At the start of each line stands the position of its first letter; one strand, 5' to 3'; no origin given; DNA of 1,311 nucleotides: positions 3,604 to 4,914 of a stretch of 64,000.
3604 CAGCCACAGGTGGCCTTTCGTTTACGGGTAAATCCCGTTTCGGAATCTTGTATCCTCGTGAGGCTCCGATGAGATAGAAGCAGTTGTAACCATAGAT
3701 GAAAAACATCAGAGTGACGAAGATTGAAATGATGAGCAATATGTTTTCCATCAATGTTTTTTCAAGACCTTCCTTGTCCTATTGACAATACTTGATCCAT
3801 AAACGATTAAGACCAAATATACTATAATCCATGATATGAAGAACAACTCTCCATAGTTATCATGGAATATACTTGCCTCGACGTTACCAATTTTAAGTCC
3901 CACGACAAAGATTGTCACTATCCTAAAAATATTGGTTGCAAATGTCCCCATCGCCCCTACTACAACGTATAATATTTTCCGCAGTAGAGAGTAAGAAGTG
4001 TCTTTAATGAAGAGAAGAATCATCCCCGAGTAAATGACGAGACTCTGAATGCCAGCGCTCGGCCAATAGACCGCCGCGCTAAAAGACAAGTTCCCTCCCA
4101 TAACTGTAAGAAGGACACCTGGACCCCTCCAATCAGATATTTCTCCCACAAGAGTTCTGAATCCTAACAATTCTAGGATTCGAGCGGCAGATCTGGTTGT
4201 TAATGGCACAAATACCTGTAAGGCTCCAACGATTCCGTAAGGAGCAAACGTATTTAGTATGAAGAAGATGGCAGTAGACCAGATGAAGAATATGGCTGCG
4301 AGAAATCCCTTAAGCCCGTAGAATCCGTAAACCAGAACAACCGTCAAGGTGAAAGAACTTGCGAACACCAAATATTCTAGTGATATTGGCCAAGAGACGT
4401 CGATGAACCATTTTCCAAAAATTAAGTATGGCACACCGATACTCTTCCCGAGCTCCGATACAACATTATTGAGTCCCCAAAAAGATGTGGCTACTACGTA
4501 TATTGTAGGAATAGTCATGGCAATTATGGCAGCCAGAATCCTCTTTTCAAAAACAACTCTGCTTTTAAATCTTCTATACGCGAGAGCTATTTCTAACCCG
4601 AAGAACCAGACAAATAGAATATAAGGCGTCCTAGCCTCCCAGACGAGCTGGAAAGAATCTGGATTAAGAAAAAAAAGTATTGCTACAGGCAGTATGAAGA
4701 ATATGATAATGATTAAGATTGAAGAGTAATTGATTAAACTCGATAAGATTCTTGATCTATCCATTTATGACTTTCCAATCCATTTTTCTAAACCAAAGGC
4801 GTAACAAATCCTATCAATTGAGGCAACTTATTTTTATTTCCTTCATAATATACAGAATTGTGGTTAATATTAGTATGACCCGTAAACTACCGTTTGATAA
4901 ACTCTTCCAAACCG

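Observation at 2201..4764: Cysteine-free archaeosortase homologue translationally coupled to a processive GT2 synthase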

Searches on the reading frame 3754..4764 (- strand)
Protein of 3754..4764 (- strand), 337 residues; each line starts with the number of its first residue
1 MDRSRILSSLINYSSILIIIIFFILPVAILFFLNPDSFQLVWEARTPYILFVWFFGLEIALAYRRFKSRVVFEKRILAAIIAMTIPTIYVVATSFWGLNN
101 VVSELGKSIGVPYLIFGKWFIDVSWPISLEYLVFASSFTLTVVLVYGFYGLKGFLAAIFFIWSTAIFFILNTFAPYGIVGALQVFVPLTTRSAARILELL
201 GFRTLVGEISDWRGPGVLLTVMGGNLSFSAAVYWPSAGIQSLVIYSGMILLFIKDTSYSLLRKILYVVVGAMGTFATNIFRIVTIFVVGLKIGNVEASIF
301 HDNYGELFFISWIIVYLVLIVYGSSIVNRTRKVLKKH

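Call 3: search_protein_families(library=ncbifam, proteins=[window:3754-4764:-], max_evalue=0.1)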
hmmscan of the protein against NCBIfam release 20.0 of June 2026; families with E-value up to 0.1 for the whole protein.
window:3754-4764:- (337 aa): 3 families
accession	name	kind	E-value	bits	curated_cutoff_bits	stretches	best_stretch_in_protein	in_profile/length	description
TIGR04297.1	thauma_sortase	exception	2.5e-18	66.6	250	1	25-322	9-288/307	thaumarchaeosortase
TIGR04178.1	exo_archaeo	signature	5.1e-12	45.9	23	1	232-319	3-90/97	exosortase/archaeosortase family protein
TIGR03762.1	archaeo_artC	exception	0.019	14.8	100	1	150-319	109-272/274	archaeosortase C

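Call 4: search_protein_families(library=pfam, proteins=[window:3754-4764:-], max_evalue=0.1)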
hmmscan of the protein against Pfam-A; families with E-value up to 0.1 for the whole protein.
window:3754-4764:- (337 aa): 1 family
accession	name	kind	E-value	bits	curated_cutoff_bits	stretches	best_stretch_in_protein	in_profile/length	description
PF09721.15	Exosortase_EpsH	-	0.00051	19.9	25.7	1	117-319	65-250/254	Transmembrane exosortase (Exosortase_EpsH)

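Call 6: find_homologous_proteins(query=window:3754-4764:-, max_evalue=0.001)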
Query window:3754-4764:- (337 aa): 105 proteins with E <= 0.001 among 6786 candidates.
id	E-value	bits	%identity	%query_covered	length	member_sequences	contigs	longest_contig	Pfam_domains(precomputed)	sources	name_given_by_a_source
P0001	8.4e-208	707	100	100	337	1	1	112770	PF09721.16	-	-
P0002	2.5e-161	555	75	100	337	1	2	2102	PF09721.16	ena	-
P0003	8.7e-117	408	55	97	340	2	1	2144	PF09721.16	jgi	jgi:thaumarchaeosortase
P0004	1.4e-99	352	53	95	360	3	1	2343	PF09721.16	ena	-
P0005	1.9e-98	348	59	76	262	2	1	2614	PF09721.16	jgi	jgi:thaumarchaeosortase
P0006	1.4e-95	338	52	96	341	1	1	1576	PF09721.16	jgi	jgi:thaumarchaeosortase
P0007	1.1e-94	336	58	77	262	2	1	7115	PF09721.16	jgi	jgi:thaumarchaeosortase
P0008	1.3e-94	335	57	77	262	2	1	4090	PF09721.16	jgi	jgi:thaumarchaeosortase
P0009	4.0e-94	334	53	93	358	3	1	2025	PF09721.16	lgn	-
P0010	2.2e-93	331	50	99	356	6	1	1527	PF09721.16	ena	-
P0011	3.5e-92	327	56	77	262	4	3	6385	PF09721.16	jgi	jgi:thaumarchaeosortase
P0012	6.4e-92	326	57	76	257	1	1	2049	PF09721.16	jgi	jgi:thaumarchaeosortase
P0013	1.4e-91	325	49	95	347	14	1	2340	PF09721.16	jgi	jgi:thaumarchaeosortase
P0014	2.6e-91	324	49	96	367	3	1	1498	PF09721.16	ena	-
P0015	4.0e-91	324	49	94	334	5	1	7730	PF09721.16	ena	-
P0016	6.2e-90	320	49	92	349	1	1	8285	PF09721.16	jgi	jgi:exosortase/archaeosortase family protein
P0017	2.9e-89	318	48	91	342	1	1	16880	PF09721.16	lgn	-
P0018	5.2e-89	317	56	76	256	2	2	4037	PF09721.16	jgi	jgi:thaumarchaeosortase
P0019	6.3e-87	310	55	76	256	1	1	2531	PF09721.16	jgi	jgi:thaumarchaeosortase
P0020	2.1e-80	289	55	76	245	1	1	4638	PF09721.16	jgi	jgi:thaumarchaeosortase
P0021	9.3e-78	280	56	72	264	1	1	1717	PF09721.16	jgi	jgi:thaumarchaeosortase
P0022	2.0e-76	275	56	63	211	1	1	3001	PF09721.16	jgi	jgi:thaumarchaeosortase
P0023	2.5e-68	249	41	95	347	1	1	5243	PF09721.16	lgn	-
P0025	5.2e-63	231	43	92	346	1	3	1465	PF09721.16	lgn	-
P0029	1.2e-54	204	39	92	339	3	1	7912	PF09721.16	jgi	-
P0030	1.1e-53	201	38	94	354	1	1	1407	PF09721.16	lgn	-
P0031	2.9e-53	199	39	92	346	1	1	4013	PF09721.16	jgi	jgi:thaumarchaeosortase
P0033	4.0e-53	199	38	90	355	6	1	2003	PF09721.16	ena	-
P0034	4.1e-53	199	37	94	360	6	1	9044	PF09721.16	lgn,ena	-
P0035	4.5e-53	199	37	95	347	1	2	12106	PF09721.16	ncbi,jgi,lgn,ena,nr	ncbi:MAG TPA: archaeosortase/exosortase family protein [Thermoplasmata archaeon]|nr:archaeosortase/e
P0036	9.2e-53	198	39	92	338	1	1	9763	PF09721.16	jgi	-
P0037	1.4e-52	197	39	92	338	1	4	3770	PF09721.16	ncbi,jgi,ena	-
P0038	2.3e-52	196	39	93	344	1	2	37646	PF09721.16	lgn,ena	-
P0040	9.8e-52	194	38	93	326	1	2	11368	PF09721.16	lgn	-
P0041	1.1e-51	194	38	95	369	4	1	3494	PF09721.16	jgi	-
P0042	1.3e-51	194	38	92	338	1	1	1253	PF09721.16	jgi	-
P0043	1.3e-51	194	34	92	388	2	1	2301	PF09721.16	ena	-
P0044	1.4e-50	191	33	100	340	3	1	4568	PF09721.16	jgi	-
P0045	5.5e-50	189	38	91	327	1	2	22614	PF09721.16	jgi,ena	-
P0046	1.2e-49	188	36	96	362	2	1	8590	PF09721.16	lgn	-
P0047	1.4e-49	187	36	94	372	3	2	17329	PF09721.16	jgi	-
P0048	1.8e-49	187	34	94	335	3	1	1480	PF09721.16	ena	-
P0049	1.8e-49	187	43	72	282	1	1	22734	PF09721.16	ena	-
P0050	7.3e-49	185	36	94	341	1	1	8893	PF09721.16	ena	-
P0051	2.4e-48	183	38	93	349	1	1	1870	PF09721.16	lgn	-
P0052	2.7e-48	183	36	93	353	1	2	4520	PF09721.16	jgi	jgi:thaumarchaeosortase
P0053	6.6e-48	182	37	94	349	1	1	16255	PF09721.16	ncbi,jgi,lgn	jgi:exosortase/archaeosortase family protein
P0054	5.1e-47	179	34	99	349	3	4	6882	PF09721.16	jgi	jgi:thaumarchaeosortase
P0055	5.4e-47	179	36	92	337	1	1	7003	PF09721.16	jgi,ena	-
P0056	1.5e-46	177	34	98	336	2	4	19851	PF09721.16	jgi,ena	jgi:thaumarchaeosortase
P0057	1.7e-46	177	36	97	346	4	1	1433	PF09721.16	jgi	jgi:thaumarchaeosortase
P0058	2.0e-46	177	35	94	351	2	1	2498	PF09721.16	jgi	jgi:thaumarchaeosortase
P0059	5.8e-46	175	35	92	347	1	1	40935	PF09721.16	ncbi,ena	-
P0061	7.2e-46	175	37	93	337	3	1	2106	PF09721.16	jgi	-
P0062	8.3e-46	175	35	98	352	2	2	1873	PF09721.16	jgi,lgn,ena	-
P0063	1.2e-45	174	34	97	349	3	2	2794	PF09721.16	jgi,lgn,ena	-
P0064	1.3e-45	174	35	93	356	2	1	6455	PF09721.16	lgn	-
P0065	2.2e-45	173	36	95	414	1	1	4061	PF09721.16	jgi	jgi:thaumarchaeosortase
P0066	2.6e-45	173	34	94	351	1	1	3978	PF09721.16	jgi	-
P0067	4.2e-45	173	35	94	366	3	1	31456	PF09721.16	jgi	jgi:thaumarchaeosortase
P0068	5.6e-45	172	37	95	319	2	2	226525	PF09721.16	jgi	jgi:thaumarchaeosortase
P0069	9.2e-45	171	35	94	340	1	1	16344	PF09721.16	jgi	jgi:thaumarchaeosortase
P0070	1.2e-44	171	34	98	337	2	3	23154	PF09721.16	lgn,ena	-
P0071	4.0e-44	169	36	89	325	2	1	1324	PF09721.16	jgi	-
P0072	4.4e-44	169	36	91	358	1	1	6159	PF09721.16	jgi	jgi:thaumarchaeosortase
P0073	1.4e-43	168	36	84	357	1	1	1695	PF09721.16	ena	-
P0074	1.7e-43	167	36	93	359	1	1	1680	PF09721.16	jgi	jgi:exosortase/archaeosortase family protein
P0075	2.0e-43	167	34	93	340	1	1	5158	PF09721.16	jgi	-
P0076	2.6e-43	167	35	94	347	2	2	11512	PF09721.16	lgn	-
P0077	2.7e-43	167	34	97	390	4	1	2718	PF09721.16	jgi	jgi:thaumarchaeosortase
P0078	4.7e-43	166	35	92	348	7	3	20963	PF09721.16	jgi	jgi:exosortase/archaeosortase family protein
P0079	5.0e-43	166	33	98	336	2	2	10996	PF09721.16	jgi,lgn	-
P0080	6.5e-43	165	33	99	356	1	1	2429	PF09721.16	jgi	-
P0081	7.3e-43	165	36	96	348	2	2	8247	PF09721.16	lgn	-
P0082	9.6e-43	165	38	91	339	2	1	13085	PF09721.16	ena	-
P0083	1.4e-42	164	34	93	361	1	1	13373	PF09721.16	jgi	jgi:thaumarchaeosortase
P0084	1.6e-42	164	35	96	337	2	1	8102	PF09721.16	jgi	-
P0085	2.1e-42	164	33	97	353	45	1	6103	PF09721.16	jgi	jgi:thaumarchaeosortase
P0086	3.0e-42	163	34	97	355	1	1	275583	PF09721.16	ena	-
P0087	7.6e-42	162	36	89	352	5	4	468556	PF09721.16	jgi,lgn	jgi:exosortase/archaeosortase family protein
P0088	8.1e-42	162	34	94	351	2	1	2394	PF09721.16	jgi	-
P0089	1.2e-41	161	35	95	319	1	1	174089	PF09721.16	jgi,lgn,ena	-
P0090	1.4e-41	161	36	93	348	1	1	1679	PF09721.16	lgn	-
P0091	2.0e-41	160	32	97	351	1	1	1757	PF09721.16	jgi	jgi:thaumarchaeosortase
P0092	2.6e-41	160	33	92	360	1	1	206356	PF09721.16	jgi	jgi:exosortase/archaeosortase family protein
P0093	9.1e-41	158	33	93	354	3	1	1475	PF09721.16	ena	-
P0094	1.6e-40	157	33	99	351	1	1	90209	PF09721.16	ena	-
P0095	2.0e-40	157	35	93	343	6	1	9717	PF09721.16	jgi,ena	-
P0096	2.9e-40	157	34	94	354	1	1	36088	PF09721.16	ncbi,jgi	ncbi:MAG: exosortase/archaeosortase family protein [Candidatus Bathyarchaeia archaeon]|jgi:thaumarch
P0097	5.3e-40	156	36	89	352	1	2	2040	PF09721.16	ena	-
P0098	6.3e-40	156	34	90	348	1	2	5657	PF09721.16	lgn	-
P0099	6.4e-39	152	36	72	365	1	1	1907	PF09721.16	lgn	-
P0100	7.9e-38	149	32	91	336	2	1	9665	PF09721.16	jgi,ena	-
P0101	9.7e-38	148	33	98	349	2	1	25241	PF09721.16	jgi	jgi:thaumarchaeosortase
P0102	1.2e-36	145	37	87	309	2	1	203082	PF09721.16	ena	-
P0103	2.1e-36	144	34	89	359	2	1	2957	PF09721.16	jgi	jgi:thaumarchaeosortase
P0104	2.7e-35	140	33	91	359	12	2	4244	PF09721.16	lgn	-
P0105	1.1e-34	138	34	77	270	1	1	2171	PF09721.16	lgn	-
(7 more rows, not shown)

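Call 11: find_related_loci(query=A1, collection=genome_contigs, flank=8000)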
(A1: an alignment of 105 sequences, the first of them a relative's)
Query A1 (337 aa) in genome_contigs; peptide patterns used: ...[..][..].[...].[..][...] (x = any residue, [..] = any of these).
310 stretches matched a pattern; 188 encode a relative of the query (tblastn E <= 1e-3); the best 80 are kept; 80 distinct loci.
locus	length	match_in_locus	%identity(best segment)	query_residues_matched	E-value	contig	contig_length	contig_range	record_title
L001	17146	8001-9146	36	2-336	3e-62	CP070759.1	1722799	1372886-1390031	MAG: Candidatus Bathyarchaeota archaeon isolate bin28 chromosome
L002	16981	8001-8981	34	5-337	8e-58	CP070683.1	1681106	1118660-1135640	MAG: Candidatus Bathyarchaeota archaeon isolate bin67 chromosome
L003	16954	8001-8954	37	17-335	6e-56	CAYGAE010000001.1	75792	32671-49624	MAG TPA_asm: uncultured Candidatus Bathyarchaeia archaeon isolate ERP108616_co2_64 genome assembly, contig: NODE_277_len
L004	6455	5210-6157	35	12-331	3e-55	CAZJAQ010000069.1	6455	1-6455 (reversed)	MAG TPA_asm: uncultured Candidatus Bathyarchaeia archaeon isolate binchicken_co395_144 genome assembly, contig: NODE_589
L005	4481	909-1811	38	18-320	2e-55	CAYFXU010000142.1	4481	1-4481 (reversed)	MAG TPA_asm: uncultured Candidatus Bathyarchaeia archaeon isolate ERP108616_co2_244 genome assembly, contig: NODE_43769_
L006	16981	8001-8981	34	1-332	1e-54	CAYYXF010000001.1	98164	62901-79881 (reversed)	MAG TPA_asm: uncultured Candidatus Bathyarchaeia archaeon isolate binchicken_co33_214 genome assembly, contig: NODE_100_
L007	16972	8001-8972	40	7-329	7e-54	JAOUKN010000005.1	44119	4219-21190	MAG: Candidatus Bathyarchaeota archaeon isolate 8_1_Jan_SF_Bin48 8_1_Jan_SF_Bin48_scaffold_320_c1, whole genome shotgun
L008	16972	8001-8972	36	2-333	1e-53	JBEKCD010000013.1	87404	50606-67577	MAG: Candidatus Bathyarchaeia archaeon isolate SPRUCE 151 SPRUCE_151_13, whole genome shotgun sequence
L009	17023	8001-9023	35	17-333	1e-53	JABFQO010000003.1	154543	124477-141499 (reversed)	Candidatus Bathyarchaeota archaeon A05DMB-4 NODE_74_length_154543_cov_20.516875, whole genome shotgun sequence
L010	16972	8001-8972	33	1-333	1e-53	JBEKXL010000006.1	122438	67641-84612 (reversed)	MAG: Candidatus Bathyarchaeia archaeon isolate SPRUCE 650 SPRUCE_650_6, whole genome shotgun sequence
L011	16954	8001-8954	35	2-321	7e-53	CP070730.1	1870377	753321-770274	MAG: Candidatus Bathyarchaeota archaeon isolate bin42 chromosome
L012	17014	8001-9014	36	4-333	1e-52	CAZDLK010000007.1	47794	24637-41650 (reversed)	MAG TPA_asm: uncultured Candidatus Bathyarchaeia archaeon isolate binchicken_co27_437 genome assembly, contig: NODE_1281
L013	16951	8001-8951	34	17-332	1e-52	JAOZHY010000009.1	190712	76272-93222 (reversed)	MAG: Candidatus Bathyarchaeota archaeon isolate SRBZ_5 k147_392403, whole genome shotgun sequence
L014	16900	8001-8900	37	17-325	1e-52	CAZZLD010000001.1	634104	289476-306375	MAG TPA_asm: uncultured Candidatus Bathyarchaeia archaeon isolate SRP323688_co1_137 genome assembly, contig: NODE_8_leng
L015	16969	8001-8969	34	17-337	4e-52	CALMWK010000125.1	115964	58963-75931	MAG TPA_asm: Candidatus Bathyarchaeota archaeon isolate SRR6284162_bin.46_CONCOCT_v1.1_MAG genome assembly, contig: ERZ7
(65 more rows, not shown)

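Call 12: find_encoding_contigs(protein=P0017, flank=8000, max_places=3)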
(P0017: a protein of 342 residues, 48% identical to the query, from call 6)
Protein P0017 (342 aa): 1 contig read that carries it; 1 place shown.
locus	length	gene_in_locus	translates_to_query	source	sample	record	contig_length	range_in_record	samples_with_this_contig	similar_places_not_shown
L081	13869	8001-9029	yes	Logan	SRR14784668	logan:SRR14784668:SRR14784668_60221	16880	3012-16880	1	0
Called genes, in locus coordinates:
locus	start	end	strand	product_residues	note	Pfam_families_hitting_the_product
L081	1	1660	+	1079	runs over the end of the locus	PF10131:PTPS_related (weak)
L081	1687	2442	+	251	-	PF00535:Glycos_transf_2, PF10111:Glyco_tranf_2_2 (weak), PF13641:Glyco_tranf_2_3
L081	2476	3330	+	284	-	PF08241:Methyltransf_11, PF13847:Methyltransf_31 (weak)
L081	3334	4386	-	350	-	PF04015:DUF362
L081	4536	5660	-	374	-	PF04055:Radical_SAM, PF13186:SPASM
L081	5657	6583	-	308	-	PF13641:Glyco_tranf_2_3, PF00535:Glycos_transf_2, PF13632:Glyco_trans_2_3 (weak)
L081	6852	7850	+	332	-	PF01073:3Beta_HSD (weak), PF01370:Epimerase, PF02719:Polysacc_synt_2 (faint), PF07993:NAD_binding_4 (faint), PF16363:GDP_Man_Dehyd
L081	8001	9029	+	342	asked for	PF09721:Exosortase_EpsH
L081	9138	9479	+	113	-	-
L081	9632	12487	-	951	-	-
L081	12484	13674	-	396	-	PF12704:MacB_PCD, PF02687:FtsX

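Call 13: find_encoding_contigs(protein=P0016, flank=8000, max_places=3)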
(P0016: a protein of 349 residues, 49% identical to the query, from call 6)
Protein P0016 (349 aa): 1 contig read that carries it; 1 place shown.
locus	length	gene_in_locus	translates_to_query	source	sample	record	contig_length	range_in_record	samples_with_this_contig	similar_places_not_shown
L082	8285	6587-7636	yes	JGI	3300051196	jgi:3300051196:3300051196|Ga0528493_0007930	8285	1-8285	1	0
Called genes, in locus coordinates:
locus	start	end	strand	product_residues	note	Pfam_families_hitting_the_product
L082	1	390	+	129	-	?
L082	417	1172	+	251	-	PF00535:Glycos_transf_2, PF10111:Glyco_tranf_2_2 (weak), PF13641:Glyco_tranf_2_3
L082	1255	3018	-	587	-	PF01073:3Beta_HSD, PF01370:Epimerase, PF02719:Polysacc_synt_2 (weak), PF04321:RmlD_sub_bind, PF05368:NmrA, PF13460:NAD_binding_10, PF16363:GDP_Man_Dehyd, PF07993:NAD_binding_4, +1 more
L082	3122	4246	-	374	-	PF04055:Radical_SAM, PF13186:SPASM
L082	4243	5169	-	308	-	PF13641:Glyco_tranf_2_3, PF00535:Glycos_transf_2, PF13632:Glyco_trans_2_3 (weak)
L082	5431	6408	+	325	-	PF01073:3Beta_HSD, PF01370:Epimerase, PF02719:Polysacc_synt_2 (faint), PF16363:GDP_Man_Dehyd, PF07993:NAD_binding_4 (weak)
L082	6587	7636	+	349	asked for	PF09721:Exosortase_EpsH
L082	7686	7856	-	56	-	-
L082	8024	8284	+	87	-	?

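Call 14: find_encoding_contigs(protein=P0015, flank=8000, max_places=3)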
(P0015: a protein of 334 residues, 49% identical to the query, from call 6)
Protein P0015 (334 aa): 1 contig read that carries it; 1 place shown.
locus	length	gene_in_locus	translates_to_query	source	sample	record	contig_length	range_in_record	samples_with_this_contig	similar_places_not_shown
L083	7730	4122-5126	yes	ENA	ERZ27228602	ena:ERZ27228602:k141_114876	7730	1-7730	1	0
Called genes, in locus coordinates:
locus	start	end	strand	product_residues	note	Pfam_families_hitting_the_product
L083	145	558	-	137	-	-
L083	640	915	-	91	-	-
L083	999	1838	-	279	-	PF00106:adh_short, PF08659:KR (weak), PF13561:adh_short_C2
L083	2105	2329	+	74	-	PF13459:Fer4_15, PF13370:Fer4_13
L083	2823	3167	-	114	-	PF02311:AraC_binding (weak), PF07883:Cupin_2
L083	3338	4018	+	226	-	-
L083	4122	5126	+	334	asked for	PF09721:Exosortase_EpsH (weak)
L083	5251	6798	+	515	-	PF13506:Glyco_transf_21, PF00535:Glycos_transf_2, PF13641:Glyco_tranf_2_3, PF13632:Glyco_trans_2_3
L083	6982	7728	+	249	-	?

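Call 15: find_encoding_contigs(protein=P0007, flank=8000, max_places=3)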
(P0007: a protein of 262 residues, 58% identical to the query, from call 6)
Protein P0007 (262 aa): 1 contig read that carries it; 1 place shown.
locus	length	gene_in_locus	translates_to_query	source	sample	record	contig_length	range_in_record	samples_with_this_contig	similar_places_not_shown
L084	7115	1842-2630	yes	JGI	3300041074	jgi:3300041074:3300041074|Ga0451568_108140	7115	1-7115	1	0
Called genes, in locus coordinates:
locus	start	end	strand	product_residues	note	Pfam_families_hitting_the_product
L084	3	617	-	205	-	?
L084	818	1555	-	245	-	-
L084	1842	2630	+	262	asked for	PF09721:Exosortase_EpsH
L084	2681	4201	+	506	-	PF00535:Glycos_transf_2, PF13641:Glyco_tranf_2_3, PF13506:Glyco_transf_21, PF13632:Glyco_trans_2_3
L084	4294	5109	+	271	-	-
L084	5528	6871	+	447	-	PF00390:malic, PF03949:Malic_M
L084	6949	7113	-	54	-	?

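Call 19: find_related_loci(query=A2, collection=metagenome_contigs, flank=7000)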
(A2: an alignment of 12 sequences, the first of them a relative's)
Query A2 (337 aa) in metagenome_contigs; peptide patterns used: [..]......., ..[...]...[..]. (x = any residue, [..] = any of these).
285 stretches matched a pattern; 104 encode a relative of the query (tblastn E <= 1e-3); the best 80 are kept; 80 distinct loci.
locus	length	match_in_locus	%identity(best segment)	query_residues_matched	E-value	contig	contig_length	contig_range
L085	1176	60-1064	50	3-332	7e-109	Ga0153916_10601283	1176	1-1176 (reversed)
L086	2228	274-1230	49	3-323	2e-100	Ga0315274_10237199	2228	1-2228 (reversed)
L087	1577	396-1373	49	1-323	6e-98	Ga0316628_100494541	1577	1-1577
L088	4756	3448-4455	48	3-336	2e-91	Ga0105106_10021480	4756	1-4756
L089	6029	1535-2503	46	19-334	4e-90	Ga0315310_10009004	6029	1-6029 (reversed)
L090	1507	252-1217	41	23-337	4e-83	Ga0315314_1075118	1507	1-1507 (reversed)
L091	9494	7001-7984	41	1-335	4e-77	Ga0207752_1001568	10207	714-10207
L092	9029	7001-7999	43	4-337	2e-76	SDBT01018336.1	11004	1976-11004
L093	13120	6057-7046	42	4-332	1e-75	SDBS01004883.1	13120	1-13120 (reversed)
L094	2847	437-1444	41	4-337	2e-76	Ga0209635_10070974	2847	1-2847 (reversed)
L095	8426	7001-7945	43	23-337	3e-74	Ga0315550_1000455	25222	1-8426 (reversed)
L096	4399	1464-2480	41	2-337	9e-74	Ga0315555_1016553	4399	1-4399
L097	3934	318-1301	42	1-335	3e-73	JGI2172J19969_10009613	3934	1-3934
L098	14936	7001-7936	42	1-320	6e-73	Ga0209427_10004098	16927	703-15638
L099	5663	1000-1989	42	1-337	4e-73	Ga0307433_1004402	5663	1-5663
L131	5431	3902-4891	39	1-337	2e-65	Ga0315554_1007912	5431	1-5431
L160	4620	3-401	45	199-335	9e-30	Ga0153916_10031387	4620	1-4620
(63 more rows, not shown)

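Call 37: predict_structure(alignment_id=A1)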
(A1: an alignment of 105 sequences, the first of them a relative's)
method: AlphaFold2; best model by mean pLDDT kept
length: 337 residues; sequences in the alignment: 105
mean_pLDDT: 93.0   pTM: 0.88
mean pLDDT of the five models: 93.0, 92.7, 92.2, 90.6, 90.3
residues with pLDDT >= 90: 275; 70-90: 58; 50-70: 4; < 50: 0
segments of 3 or more residues with pLDDT < 50: none
pLDDT, mean of each block of 10 residues (from residue 1): 72 84 96 94 91 93 78 84 98 97 98 97 97 98 92 95 97 94 96 98 98 96 97 94 92 90 94 96 98 96 89 90 89 93
secondary structure, 60 per line:
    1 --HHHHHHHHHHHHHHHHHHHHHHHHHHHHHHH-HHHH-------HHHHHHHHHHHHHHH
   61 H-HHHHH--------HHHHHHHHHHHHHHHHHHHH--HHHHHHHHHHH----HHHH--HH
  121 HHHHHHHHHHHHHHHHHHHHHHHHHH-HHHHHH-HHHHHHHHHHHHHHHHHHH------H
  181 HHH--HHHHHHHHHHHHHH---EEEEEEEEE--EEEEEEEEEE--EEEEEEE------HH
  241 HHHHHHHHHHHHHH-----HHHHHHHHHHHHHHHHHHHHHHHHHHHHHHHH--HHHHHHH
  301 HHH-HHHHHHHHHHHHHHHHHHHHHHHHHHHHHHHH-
elements in order: H3-33 H35-38 H46-61 H63-67 H76-95 H98-108 H113-116 H119-146 H148-153 H155-173 H180-183 H186-199 E203-211 E214-223 E226-232 H239-254 H260-291 H294-303 H305-336
